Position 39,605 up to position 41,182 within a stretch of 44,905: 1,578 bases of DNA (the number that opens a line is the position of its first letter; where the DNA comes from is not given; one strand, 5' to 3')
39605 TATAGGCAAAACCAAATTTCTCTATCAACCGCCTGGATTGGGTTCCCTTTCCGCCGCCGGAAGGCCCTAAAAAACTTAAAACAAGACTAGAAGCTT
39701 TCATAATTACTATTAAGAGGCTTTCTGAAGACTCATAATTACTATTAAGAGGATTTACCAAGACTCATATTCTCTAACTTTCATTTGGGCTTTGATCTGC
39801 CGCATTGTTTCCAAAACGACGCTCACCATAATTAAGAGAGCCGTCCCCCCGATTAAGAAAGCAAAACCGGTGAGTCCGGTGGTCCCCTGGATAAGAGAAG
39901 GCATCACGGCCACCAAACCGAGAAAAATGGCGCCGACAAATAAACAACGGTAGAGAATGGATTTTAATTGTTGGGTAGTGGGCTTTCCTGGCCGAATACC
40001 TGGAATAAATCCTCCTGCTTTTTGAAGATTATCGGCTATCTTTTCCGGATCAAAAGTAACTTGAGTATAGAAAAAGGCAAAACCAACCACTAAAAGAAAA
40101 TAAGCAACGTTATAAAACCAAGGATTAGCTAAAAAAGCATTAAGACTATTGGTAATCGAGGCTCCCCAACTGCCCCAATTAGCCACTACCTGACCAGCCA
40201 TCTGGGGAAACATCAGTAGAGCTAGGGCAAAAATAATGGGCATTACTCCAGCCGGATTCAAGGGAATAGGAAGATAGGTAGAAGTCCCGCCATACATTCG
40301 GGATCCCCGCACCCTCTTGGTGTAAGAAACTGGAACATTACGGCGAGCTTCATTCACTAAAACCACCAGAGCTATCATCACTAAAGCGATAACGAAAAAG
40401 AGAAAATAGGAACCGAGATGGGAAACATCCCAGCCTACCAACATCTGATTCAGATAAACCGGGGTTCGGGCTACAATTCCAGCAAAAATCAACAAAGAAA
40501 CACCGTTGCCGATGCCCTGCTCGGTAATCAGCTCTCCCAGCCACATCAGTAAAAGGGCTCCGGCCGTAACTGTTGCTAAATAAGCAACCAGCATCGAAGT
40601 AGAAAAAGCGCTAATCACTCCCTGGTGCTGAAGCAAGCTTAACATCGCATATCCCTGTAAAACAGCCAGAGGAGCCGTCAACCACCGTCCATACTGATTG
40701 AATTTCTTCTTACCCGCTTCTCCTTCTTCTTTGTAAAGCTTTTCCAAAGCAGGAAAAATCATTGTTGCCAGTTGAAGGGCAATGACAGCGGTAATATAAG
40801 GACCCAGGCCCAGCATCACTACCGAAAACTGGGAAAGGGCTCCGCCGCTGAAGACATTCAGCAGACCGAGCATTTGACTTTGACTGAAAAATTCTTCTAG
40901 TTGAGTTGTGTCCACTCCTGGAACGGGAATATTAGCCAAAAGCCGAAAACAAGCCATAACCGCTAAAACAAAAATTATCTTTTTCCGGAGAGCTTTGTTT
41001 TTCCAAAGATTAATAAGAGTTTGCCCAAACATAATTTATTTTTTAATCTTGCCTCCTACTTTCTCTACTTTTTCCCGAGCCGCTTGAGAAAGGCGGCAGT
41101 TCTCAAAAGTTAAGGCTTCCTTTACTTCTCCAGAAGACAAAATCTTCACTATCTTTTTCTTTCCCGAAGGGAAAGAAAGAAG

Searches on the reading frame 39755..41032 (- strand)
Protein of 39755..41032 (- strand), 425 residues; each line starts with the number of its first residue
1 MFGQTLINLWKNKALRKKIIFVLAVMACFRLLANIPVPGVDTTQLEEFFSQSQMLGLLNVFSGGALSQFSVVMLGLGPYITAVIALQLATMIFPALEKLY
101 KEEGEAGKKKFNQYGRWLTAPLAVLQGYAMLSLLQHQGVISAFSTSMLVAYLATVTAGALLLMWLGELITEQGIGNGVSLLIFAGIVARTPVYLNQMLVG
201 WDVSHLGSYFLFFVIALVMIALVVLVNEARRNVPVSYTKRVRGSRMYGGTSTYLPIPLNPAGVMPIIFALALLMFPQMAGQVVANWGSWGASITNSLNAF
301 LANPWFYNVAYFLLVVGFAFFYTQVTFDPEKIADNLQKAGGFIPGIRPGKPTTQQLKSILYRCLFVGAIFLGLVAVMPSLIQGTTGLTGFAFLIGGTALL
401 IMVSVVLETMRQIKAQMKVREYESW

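Call 48: search_protein_families(library=pfam, proteins=[window:39755-41032:-])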
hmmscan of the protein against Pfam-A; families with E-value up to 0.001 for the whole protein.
window:39755-41032:- (425 aa): 1 family
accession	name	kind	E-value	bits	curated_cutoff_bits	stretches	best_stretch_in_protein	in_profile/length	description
PF00344.25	SecY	-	3.2e-100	335.9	32.2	1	70-410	1-306/306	SecY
